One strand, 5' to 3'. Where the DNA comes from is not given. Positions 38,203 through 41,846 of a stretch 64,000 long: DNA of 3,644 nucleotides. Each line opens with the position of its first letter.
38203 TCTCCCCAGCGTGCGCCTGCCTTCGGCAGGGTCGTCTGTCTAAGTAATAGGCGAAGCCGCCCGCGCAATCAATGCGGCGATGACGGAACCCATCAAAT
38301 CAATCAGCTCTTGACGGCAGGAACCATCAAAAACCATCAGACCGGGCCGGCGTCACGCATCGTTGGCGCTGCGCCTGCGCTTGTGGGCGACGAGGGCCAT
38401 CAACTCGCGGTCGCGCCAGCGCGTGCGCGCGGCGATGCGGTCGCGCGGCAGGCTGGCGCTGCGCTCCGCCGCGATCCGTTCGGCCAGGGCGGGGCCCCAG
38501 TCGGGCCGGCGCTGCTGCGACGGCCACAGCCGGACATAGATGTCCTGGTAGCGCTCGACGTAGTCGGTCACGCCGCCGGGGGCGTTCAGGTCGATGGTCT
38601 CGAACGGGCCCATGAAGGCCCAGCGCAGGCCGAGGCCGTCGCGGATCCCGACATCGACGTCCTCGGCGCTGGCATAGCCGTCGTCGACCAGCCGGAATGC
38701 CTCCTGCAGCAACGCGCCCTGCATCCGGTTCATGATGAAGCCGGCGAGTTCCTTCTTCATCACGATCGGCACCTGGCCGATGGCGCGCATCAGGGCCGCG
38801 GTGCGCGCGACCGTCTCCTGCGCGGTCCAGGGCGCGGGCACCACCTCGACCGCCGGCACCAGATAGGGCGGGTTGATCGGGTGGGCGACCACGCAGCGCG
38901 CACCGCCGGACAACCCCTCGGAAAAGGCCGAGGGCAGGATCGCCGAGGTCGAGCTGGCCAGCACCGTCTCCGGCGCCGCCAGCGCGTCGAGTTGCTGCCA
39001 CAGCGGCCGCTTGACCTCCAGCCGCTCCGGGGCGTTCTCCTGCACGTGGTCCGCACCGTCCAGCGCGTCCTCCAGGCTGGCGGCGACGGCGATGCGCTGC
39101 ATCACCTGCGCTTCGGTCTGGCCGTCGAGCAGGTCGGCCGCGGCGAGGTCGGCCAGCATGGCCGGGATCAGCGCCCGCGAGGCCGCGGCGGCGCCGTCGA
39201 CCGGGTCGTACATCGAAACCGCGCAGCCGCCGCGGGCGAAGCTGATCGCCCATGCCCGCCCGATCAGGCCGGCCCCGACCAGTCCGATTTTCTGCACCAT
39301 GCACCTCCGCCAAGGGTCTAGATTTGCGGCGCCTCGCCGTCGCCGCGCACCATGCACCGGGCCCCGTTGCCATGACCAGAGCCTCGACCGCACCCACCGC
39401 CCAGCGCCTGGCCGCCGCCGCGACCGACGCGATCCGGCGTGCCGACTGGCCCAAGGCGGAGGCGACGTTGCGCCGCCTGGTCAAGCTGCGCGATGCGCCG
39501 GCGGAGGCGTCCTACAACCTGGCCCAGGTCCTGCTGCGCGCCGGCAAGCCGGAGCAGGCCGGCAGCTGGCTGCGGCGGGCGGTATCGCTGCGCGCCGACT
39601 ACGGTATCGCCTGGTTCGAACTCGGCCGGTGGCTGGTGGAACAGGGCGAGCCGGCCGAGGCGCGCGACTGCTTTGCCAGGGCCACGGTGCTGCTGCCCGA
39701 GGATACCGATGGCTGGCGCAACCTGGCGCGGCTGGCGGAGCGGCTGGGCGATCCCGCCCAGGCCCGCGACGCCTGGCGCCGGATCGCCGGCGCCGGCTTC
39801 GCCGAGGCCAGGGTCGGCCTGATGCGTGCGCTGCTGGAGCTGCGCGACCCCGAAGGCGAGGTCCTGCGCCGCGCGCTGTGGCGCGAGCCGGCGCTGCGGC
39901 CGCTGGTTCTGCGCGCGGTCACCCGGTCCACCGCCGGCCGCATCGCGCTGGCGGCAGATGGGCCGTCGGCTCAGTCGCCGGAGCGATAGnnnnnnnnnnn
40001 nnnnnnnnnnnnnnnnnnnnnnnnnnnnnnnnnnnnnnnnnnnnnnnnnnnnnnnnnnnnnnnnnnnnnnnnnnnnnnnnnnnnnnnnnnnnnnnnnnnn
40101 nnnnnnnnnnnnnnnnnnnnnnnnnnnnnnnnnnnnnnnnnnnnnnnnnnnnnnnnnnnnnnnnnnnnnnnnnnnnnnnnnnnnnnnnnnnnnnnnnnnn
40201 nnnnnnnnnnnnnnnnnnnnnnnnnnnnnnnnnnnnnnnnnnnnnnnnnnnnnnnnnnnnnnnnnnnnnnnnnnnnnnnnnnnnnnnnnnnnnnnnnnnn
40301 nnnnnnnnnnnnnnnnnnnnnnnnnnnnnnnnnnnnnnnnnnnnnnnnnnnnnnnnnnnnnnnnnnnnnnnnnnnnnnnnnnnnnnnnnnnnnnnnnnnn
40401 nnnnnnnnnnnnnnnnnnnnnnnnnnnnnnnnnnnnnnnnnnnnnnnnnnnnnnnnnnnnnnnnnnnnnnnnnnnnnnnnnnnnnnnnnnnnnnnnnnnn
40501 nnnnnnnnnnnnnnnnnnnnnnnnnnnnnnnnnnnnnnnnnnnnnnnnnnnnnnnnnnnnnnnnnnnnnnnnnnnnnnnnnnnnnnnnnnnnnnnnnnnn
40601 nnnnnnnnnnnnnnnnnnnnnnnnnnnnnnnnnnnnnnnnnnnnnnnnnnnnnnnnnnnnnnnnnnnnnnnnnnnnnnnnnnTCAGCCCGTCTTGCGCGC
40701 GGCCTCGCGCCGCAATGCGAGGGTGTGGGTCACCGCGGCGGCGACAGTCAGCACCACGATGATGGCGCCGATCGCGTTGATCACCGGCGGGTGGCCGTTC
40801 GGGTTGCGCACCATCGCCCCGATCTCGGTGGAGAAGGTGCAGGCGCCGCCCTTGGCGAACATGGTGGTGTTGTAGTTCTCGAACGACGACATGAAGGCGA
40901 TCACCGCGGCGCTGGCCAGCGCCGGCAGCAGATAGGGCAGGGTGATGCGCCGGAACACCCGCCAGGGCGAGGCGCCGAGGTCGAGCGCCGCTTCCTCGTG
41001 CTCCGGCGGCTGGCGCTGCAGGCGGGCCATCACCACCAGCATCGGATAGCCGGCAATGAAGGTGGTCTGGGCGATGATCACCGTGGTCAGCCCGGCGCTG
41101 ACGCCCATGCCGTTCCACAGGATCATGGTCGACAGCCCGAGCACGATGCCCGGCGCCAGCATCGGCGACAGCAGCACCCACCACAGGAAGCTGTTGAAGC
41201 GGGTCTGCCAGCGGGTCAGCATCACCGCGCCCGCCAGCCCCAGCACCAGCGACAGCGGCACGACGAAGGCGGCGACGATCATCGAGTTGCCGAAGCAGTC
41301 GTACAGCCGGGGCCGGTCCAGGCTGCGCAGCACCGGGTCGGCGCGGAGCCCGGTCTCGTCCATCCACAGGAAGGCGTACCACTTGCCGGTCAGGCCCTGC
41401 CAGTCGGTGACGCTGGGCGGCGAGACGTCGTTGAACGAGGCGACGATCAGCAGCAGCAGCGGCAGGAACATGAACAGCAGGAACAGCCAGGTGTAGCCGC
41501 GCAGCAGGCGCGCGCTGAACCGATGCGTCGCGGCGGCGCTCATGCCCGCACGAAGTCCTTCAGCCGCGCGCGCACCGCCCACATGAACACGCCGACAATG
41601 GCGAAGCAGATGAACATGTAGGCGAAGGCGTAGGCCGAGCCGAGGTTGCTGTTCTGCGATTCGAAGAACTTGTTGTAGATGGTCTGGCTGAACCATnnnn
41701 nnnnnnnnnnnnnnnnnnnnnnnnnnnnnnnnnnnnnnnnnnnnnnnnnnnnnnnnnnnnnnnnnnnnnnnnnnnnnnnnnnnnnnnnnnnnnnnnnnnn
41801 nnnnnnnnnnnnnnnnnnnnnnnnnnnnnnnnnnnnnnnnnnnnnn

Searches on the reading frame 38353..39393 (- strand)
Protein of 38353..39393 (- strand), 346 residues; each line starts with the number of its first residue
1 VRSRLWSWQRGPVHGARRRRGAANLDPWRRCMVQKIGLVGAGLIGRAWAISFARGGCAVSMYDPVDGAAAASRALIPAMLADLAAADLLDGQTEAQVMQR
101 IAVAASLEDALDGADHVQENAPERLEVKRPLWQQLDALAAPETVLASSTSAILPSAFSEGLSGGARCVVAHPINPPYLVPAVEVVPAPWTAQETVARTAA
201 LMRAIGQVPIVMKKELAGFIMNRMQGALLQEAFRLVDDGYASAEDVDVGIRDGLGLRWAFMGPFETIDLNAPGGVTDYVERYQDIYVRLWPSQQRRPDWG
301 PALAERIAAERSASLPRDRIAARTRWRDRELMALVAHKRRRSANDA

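Call 5: search_protein_families(library=pfam, proteins=[window:38353-39393:-])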
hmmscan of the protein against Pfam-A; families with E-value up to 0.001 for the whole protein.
window:38353-39393:- (346 aa): 2 families
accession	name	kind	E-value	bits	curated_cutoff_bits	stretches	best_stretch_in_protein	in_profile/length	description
PF02737.24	3HCDH_N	-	1.7e-47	162.1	22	1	35-213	1-178/180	3-hydroxyacyl-CoA dehydrogenase, NAD binding domain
PF00725.27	3HCDH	-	4.2e-14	53.3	22.1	1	218-284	1-68/97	3-hydroxyacyl-CoA dehydrogenase, C-terminal domain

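Call 6: search_protein_families(library=ncbifam, proteins=[window:38353-39393:-])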
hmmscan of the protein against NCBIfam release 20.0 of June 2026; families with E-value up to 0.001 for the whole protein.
window:38353-39393:- (346 aa): 19 families
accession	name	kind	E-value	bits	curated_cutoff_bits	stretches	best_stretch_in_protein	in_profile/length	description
NF004783.0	PRK06129.1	equivalog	6.4e-140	466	347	1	34-343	3-312/315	3-hydroxyacyl-CoA dehydrogenase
NF005716.0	PRK07531.1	equivalog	8.7e-58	196.2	592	1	32-336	3-304/495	carnitine 3-dehydrogenase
NF005471.0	PRK07066.1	equivalog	5.3e-54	183.4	414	1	35-337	9-307/321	L-carnitine dehydrogenase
NF042925.1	FHMPC_DH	equivalog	5.2e-47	160.6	500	1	35-270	2-234/304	5-formyl-3-hydroxy-2-methylpyridine 4-carboxylate 5-dehydrogenase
NF006125.0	PRK08269.1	equivalog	2.3e-46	158.4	427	1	32-269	4-249/334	3-hydroxybutyryl-CoA dehydrogenase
NF006124.0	PRK08268.1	subfamily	3.4e-43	148.4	508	1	33-271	7-240/507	3-hydroxyacyl-CoA dehydrogenase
NF006143.0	PRK08293.1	equivalog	1.5e-37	129.5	312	1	33-269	4-238/291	3-hydroxyacyl-CoA dehydrogenase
TIGR02279.1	PaaC-3OHAcCoADH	equivalog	3.2e-36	125.2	669.4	1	33-269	5-236/503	3-hydroxyacyl-CoA dehydrogenase PaaH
NF006722.0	PRK09260.1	equivalog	3.8e-35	121.5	429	1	32-269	1-234/289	3-hydroxyacyl-CoA dehydrogenase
NF004474.0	PRK05808.1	subfamily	2e-30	106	408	1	32-268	2-233/283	3-hydroxybutyryl-CoA dehydrogenase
NF005875.0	PRK07819.1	subfamily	4.5e-30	105.1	319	1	32-269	4-238/287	3-hydroxybutyryl-CoA dehydrogenase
NF004699.0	PRK06035.1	equivalog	4.6e-30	104.8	500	1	33-269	3-237/294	3-hydroxyacyl-CoA dehydrogenase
NF005715.0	PRK07530.1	equivalog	3.4e-24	85.7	420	1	32-268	3-234/292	3-hydroxybutyryl-CoA dehydrogenase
NF008727.0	PRK11730.1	equivalog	4.3e-20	71.6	870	1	33-255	313-532/717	fatty acid oxidation complex subunit alpha FadB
NF008363.0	PRK11154.1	equivalog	4.5e-20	71.4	869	1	32-240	308-515/708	fatty acid oxidation complex subunit alpha FadJ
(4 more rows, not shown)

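Call 54: search_dna_similar(query=window:38353-39300:-, collection=plasmids, mode=protein, max_rows=12)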
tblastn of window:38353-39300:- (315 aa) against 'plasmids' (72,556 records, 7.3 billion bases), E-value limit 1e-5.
Records with a match: 1162; places in all: 1429; records where one place covers at least 80% of the query: 383.
Best place of each record, by identity: 60-80% 5; <60% 1157.
By first word of the organism name: Rhizobium 179; Pseudosulfitobacter 90; Sinorhizobium 84; Streptomyces 73; Bacillus 57; Paracoccus 40; Azospirillum 35; Sulfitobacter 32; Rhodococcus 29; Acinetobacter 22; and 169 more.
By predicted mobility (MOB-suite, as given by PLSDB): non-mobilizable 822; mobilizable 186; conjugative 154.
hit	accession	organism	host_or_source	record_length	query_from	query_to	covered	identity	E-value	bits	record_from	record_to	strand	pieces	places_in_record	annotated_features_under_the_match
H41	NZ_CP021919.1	Sagittula sp. P11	cell culture,sulfidic waters (60 m) ...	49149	5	311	97%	61.4%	1e-103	339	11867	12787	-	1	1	3-hydroxyacyl-CoA dehydrogenase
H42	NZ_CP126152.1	Sagittula sp. MA-2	Cell culture,Coastal seawater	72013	5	311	97%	61.4%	1e-102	336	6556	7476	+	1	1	3-hydroxyacyl-CoA dehydrogenase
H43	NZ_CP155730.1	Sagittula stellata E-37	Pure Culture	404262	2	311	98%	60.6%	1e-104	342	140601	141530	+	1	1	3-hydroxyacyl-CoA dehydrogenase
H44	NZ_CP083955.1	Mesorhizobium sp. B2-1-1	cell culture,soil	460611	4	309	97%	60.8%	9e-114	368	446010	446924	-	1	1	3-hydroxyacyl-CoA dehydrogenase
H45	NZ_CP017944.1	Phyllobacterium zundukense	Oxytropis triphylla,cell culture,root ...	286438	2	311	98%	58.7%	1e-111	362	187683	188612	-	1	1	3-hydroxyacyl-CoA dehydrogenase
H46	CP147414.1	Cereibacter sphaeroides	-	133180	4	309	97%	56.5%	1e-86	290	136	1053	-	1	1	3-hydroxyacyl-CoA dehydrogenase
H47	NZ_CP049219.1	Agrobacterium tumefaciens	Clematis,cell culture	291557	4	309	97%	56.2%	4e-96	318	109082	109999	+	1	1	3-hydroxyacyl-CoA dehydrogenase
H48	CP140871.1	Rhizobium ruizarguesonis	Trifolium pratense,whole organism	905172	4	309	97%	56.2%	1e-94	313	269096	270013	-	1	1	3-hydroxyacyl-CoA dehydrogenase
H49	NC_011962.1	Cereibacter sphaeroides KD131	-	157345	4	309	97%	56.2%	6e-89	297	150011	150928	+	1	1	3-hydroxyacyl-CoA dehydrogenase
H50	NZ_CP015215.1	Cereibacter sphaeroides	Cereibacter sphaeroides 2.4.1,single ...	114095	4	309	97%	55.9%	3e-88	295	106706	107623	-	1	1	3-hydroxyacyl-CoA dehydrogenase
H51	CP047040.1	Cereibacter sphaeroides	cell culture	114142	4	309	97%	55.9%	3e-88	295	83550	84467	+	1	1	3-hydroxyacyl-CoA dehydrogenase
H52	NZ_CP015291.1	Cereibacter sphaeroides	Cereibacter sphaeroides 2.4.1,single ...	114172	4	309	97%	55.9%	3e-88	295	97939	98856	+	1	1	3-hydroxyacyl-CoA dehydrogenase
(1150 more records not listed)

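Call 55: get_annotated_region(hit=H44, flank=7000)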
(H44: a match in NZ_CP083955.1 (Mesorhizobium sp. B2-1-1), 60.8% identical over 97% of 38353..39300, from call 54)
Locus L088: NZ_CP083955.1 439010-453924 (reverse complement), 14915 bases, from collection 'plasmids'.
description: Mesorhizobium sp. B2-1-1 plasmid pB2-1-1, complete sequence
organism: Mesorhizobium sp. B2-1-1 (NCBI taxid 2589974)
taxonomy: Bacteria; Pseudomonadota; Alphaproteobacteria; Hyphomicrobiales; Phyllobacteriaceae; Mesorhizobium; Mesorhizobium sp. B2-1-1
host: -; source: cell culture,soil; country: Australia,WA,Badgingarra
typing (MOB-suite, as given by PLSDB): non-mobilizable; replicon IncP; mating-pair formation MPF_T
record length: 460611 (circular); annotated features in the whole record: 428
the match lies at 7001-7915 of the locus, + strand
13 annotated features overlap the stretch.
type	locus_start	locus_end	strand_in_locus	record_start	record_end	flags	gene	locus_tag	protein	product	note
CDS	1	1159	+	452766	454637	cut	-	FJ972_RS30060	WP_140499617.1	ABC transporter ATP-binding protein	-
CDS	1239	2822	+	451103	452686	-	-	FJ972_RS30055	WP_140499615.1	GMC family oxidoreductase N-terminal domain-containing protein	-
CDS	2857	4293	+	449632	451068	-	-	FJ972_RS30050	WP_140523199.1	aldehyde dehydrogenase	-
CDS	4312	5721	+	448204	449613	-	-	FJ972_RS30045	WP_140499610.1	amidohydrolase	-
CDS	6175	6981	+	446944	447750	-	-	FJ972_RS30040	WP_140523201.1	SDR family oxidoreductase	-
CDS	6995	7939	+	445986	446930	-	-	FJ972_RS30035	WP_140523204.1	3-hydroxyacyl-CoA dehydrogenase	-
CDS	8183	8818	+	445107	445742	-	-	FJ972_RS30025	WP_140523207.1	AAA family ATPase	-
CDS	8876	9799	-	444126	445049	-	-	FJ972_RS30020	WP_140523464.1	nucleotidyltransferase and HEPN domain-containing protein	-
CDS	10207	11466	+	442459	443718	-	-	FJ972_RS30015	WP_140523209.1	DNA repair exonuclease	-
CDS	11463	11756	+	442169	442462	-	-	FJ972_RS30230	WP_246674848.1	AAA family ATPase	-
CDS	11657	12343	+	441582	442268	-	-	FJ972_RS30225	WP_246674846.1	AAA family ATPase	-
CDS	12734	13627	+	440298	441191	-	-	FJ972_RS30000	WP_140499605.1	S8 family serine peptidase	GO:0006508 - proteolysis [Evidence IEA]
CDS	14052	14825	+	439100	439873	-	-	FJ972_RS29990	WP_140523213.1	hypothetical protein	-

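Call 56: get_annotated_region(hit=H43, flank=7000)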
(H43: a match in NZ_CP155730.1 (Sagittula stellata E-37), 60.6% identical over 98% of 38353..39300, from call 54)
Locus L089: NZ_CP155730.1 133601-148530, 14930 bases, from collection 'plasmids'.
description: Sagittula stellata E-37 plasmid unnamed1, complete sequence
organism: Sagittula stellata E-37 (NCBI taxid 388399)
taxonomy: Bacteria; Pseudomonadota; Alphaproteobacteria; Rhodobacterales; Roseobacteraceae; Sagittula; Sagittula stellata; Sagittula stellata E-37
host: -; source: Pure Culture; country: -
typing (MOB-suite, as given by PLSDB): conjugative; replicon rep_cluster_508; relaxase MOBP; mating-pair formation MPF_T
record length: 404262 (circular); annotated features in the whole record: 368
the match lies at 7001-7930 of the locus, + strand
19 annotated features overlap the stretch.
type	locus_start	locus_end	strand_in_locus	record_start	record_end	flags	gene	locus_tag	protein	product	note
CDS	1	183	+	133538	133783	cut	-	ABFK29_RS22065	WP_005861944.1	hypothetical protein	-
CDS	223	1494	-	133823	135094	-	-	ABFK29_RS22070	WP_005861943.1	hydroxymethylglutaryl-CoA reductase, degradative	GO:0016054 - organic acid catabolic process [Evidence IEA]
CDS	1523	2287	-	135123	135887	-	-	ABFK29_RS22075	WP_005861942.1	SDR family oxidoreductase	-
CDS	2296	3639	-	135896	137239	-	-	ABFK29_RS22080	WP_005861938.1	TRAP transporter large permease subunit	GO:0015740 - C4-dicarboxylate transport [Evidence IEA]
CDS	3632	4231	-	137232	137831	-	-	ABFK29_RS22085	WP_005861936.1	TRAP transporter small permease subunit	-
CDS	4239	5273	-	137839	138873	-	-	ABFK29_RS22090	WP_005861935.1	TRAP transporter substrate-binding protein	-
CDS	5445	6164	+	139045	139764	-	-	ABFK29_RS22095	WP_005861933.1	GntR family transcriptional regulator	-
CDS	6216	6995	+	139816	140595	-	-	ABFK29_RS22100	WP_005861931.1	SDR family oxidoreductase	-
CDS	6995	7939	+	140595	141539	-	-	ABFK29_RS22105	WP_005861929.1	3-hydroxyacyl-CoA dehydrogenase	-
CDS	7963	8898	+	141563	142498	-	-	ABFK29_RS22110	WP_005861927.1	3-keto-5-aminohexanoate cleavage protein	-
CDS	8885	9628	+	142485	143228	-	-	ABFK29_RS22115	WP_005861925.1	SDR family oxidoreductase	-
CDS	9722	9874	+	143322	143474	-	-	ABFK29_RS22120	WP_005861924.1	hypothetical protein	-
CDS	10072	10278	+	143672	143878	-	-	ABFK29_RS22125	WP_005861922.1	cold-shock protein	-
CDS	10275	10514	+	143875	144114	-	-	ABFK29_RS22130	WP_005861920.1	hypothetical protein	-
CDS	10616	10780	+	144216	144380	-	-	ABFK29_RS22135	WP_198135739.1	hypothetical protein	-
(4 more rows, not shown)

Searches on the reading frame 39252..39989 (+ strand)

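Call 20: search_protein_families(library=pfam, proteins=[window:39252-39989:+], max_evalue=0.01)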
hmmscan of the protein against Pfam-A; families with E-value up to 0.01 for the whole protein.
window:39252-39989:+ (245 aa): 19 families
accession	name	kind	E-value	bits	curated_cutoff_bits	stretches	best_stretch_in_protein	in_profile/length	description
PF07719.23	TPR_2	-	4.6e-16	58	27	2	120-151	3-34/34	Tetratricopeptide repeat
PF13432.12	TPR_16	-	4.5e-15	56.2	32.7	3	55-114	2-61/65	Tetratricopeptide repeat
PF13428.12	TPR_14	-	1.9e-12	46.9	23.5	2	120-161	3-44/44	Tetratricopeptide repeat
PF14559.12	TPR_19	-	4.3e-11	43.4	25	3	94-160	1-67/68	Tetratricopeptide repeat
PF13424.12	TPR_12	-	9.6e-11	42.2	30.1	1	85-144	4-71/77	Tetratricopeptide repeat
PF13431.12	TPR_17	-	2.1e-09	37.4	24.4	0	140-172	1-33/34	Tetratricopeptide repeat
PF13174.12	TPR_6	-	3.7e-09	37.1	26.3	0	120-143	2-25/33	Tetratricopeptide repeat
PF00515.34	TPR_1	-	6.4e-09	35.7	27.8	0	84-114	1-31/34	Tetratricopeptide repeat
PF13181.12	TPR_8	-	2.6e-08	33.8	25.7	1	84-116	1-33/34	Tetratricopeptide repeat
PF13371.12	TPR_9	-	1e-07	32.3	35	1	125-174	2-51/73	Tetratricopeptide repeat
PF13176.12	TPR_7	-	3.5e-07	30.2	27.9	0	88-116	3-31/36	Tetratricopeptide repeat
PF13414.12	TPR_11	-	1.1e-05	25.4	26.8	0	66-98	10-42/42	TPR repeat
PF07721.20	TPR_4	-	1.2e-05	25.9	27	1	85-109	2-26/26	Tetratricopeptide repeat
PF23914.1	TPR_CcmH_CycH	-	1.3e-05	25.6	42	1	114-176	46-108/158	Cytochrome c-type biogenesis protein H TPR domain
PF12895.13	ANAPC3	-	0.00013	22.6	27.2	1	67-142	6-80/82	Anaphase-promoting complex, cyclosome, subunit 3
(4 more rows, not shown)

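Call 21: search_protein_families(library=ncbifam, proteins=[window:39252-39989:+], max_evalue=0.01)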
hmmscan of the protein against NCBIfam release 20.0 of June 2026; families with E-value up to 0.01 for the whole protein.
window:39252-39989:+ (245 aa): 17 families
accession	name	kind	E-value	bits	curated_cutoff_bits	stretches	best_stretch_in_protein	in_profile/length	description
NF033920.0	C39_PA2778_fam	equivalog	3.8e-12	46.2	150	2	116-177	188-249/255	PA2778 family cysteine peptidase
TIGR02917.1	PEP_TPR_lipo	equivalog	1e-09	36.9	312.2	1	57-178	438-559/899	XrtA/PEP-CTERM system TPR-repeat protein PrsT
NF052415.1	T3SS_chap_SctY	equivalog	2.8e-08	34.2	70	1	67-143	23-102/106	type III secretion apparatus assembly chaperone SctY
NF007302.0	PRK09782.1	equivalog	4.3e-08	31.6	1223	1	64-178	593-706/990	phage receptor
TIGR00540.1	TPR_hemY_coli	hypoth_equivalog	4.9e-07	28.8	142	1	123-176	331-383/385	heme biosynthesis-associated TPR protein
TIGR02521.1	type_IV_pilW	equivalog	3.2e-06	26.9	154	1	57-177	38-160/234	type IV pilus biogenesis/stability protein PilW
NF040959.1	MamA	equivalog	7.7e-06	25.5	200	1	69-172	90-193/204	magnetosome protein MamA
NF047558.1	TPR_END_plus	domain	1.7e-05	24.7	32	1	87-117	2-32/56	TPR end-of-group domain-containing protein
TIGR02552.1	LcrH_SycD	equivalog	6.7e-05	22.6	104.8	1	70-174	4-108/136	SycD/LcrH family type III secretion system chaperone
TIGR03939.1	PGA_TPR_OMP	equivalog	0.00014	20.2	366.65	1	44-174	79-210/800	poly-beta-1,6 N-acetyl-D-glucosamine export porin PgaA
NF033758.1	gliding_GltE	equivalog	0.00015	20.9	225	1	58-173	57-175/411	adventurous gliding motility TPR repeat lipoprotein GltE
NF041054.1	WAxxUGC_long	equivalog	0.00016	21.1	300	0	80-115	272-307/354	ResA-like WAxxUGC motif-containing protein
NF038194.1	AlgK_TPR_lipo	equivalog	0.0002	20.2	700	1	157-212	23-78/448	alginate biosynthesis TPR repeat lipoprotein AlgK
NF008520.0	PRK11447.1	equivalog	0.00033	18.6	858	0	49-112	460-523/1157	cellulose synthase complex outer membrane protein BcsC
NF008757.0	PRK11788.1-5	equivalog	0.0013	18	363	0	49-117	179-247/388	lipopolysaccharide assembly protein LapB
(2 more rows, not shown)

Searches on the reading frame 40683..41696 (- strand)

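Call 20: search_protein_families(library=pfam, proteins=[window:40683-41696:-], max_evalue=0.01)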
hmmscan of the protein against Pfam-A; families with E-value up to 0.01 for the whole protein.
window:40683-41696:- (337 aa): 1 family
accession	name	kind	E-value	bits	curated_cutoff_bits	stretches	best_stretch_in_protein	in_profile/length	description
PF00528.27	BPD_transp_1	-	9.7e-11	42.2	26.4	1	149-323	43-175/184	Binding-protein-dependent transport system inner membrane component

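Call 21: search_protein_families(library=ncbifam, proteins=[window:40683-41696:-], max_evalue=0.01)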
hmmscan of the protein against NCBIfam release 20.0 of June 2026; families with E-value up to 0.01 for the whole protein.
window:40683-41696:- (337 aa): 31 families (the best 25 are shown)
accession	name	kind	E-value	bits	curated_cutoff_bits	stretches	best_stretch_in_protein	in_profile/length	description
NF007047.0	PRK09500.1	equivalog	1.1e-36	126.8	326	1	64-330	6-254/257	spermidine/putrescine ABC transporter permease PotC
NF043073.1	MMSYN1_0195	equivalog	1.2e-30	106.5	1250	1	67-323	8-243/1021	spermidine/putrescine ABC transporter permease/substrate-binding protein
NF007889.0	PRK10592.1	equivalog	3.2e-27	95.8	476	1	73-333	20-270/281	putrescine ABC transporter permease PotI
TIGR03255.1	PhnV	equivalog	9.2e-14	51.7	358.7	1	72-334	23-267/270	2-aminoethylphosphonate ABC transport system, membrane component PhnV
TIGR00969.1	3a0106s02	subfamily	3e-13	49.9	240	1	120-295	48-234/272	sulfate ABC transporter permease subunit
TIGR01581.1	Mo_ABC_porter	hypoth_equivalog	1.9e-12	47.1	210.3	1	125-292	13-191/225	ABC transporter permease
TIGR02140.1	permease_CysW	equivalog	2.3e-12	46.9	329.1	1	124-267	38-193/261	sulfate ABC transporter permease subunit CysW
TIGR03262.1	PhnU2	equivalog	7.6e-12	44.7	593.25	1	124-285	45-215/546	putative 2-aminoethylphosphonate ABC transporter permease subunit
NF006939.0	PRK09421.1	equivalog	1.1e-11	44.5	262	1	138-332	15-225/230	molybdate ABC transporter permease subunit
TIGR02139.1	permease_CysT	equivalog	2.6e-10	40.4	246.1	1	123-295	40-223/265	sulfate ABC transporter permease subunit CysT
TIGR02141.1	modB_ABC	equivalog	2.6e-10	40.3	182.6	1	138-303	3-183/208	molybdate ABC transporter permease subunit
NF011624.0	PRK15050.1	equivalog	1.5e-09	37.4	247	1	201-281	159-239/297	2-aminoethylphosphonate ABC transporter permease subunit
NF008208.0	PRK10971.1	equivalog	3.3e-09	36.6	415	1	139-318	64-257/277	sulfate/thiosulfate ABC transporter permease CysT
TIGR03226.1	PhnU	equivalog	6.1e-09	35.8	283.45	1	203-281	179-257/311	2-aminoethylphosphonate ABC transporter permease subunit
NF008620.0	PRK11602.1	equivalog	1.5e-08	34.2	442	1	121-268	52-211/291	sulfate/thiosulfate ABC transporter permease CysW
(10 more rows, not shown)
